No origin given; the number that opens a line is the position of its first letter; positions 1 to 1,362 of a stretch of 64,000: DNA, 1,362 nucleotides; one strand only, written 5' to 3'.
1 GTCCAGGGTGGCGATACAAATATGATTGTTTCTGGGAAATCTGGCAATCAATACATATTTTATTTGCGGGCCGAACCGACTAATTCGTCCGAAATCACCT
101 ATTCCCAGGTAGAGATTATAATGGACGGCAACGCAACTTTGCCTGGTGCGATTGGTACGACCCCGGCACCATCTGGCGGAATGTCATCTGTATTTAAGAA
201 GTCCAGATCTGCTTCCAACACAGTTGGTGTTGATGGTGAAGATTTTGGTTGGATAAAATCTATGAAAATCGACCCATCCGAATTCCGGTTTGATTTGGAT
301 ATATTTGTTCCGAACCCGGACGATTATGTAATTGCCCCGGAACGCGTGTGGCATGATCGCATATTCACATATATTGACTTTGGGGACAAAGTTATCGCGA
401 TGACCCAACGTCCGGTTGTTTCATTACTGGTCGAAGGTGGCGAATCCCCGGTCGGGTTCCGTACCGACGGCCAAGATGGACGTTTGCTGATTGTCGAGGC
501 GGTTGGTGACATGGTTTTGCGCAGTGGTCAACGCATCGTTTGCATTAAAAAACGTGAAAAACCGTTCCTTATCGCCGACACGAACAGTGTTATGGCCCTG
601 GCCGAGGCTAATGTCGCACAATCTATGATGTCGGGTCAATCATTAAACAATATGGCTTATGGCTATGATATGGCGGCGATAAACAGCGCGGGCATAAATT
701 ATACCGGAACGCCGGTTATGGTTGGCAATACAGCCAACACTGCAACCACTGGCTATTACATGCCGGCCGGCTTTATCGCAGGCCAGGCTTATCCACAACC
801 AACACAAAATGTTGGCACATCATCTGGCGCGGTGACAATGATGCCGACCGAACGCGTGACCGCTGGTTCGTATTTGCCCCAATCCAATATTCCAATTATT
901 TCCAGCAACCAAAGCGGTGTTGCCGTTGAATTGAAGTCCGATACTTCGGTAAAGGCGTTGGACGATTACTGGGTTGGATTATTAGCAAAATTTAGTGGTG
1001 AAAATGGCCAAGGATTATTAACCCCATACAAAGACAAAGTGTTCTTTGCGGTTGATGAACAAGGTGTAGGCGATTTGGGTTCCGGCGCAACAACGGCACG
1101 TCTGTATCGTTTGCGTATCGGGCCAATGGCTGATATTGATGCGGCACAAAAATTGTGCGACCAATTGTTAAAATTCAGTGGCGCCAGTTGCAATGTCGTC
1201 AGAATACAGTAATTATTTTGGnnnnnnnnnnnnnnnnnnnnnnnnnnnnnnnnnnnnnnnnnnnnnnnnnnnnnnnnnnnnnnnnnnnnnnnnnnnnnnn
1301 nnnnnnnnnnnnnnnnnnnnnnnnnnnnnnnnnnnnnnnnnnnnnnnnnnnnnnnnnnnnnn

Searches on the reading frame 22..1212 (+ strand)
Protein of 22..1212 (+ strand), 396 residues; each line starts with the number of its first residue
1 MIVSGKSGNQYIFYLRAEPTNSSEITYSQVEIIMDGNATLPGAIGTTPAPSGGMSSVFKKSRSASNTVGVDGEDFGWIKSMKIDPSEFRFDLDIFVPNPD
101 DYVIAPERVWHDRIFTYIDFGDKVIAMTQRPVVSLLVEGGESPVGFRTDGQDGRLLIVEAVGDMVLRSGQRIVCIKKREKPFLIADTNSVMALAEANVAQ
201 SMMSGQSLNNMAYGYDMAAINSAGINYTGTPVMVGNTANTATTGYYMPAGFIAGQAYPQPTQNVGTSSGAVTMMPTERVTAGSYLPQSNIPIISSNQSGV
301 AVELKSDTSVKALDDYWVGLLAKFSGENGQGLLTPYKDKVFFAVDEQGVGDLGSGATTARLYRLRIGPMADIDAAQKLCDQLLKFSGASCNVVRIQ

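Call 25: search_protein_families(library=pfam, proteins=[window:22-1212:+], max_evalue=0.001)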
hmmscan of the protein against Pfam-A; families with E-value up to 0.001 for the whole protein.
window:22-1212:+ (396 aa): 2 families
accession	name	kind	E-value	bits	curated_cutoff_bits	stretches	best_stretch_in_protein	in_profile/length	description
PF03524.21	CagX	-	1.2e-08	35.5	34.2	1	9-177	76-197/198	Conjugal transfer protein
PF05036.18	SPOR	-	8.8e-05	23.2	21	1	359-394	41-76/76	SPOR domain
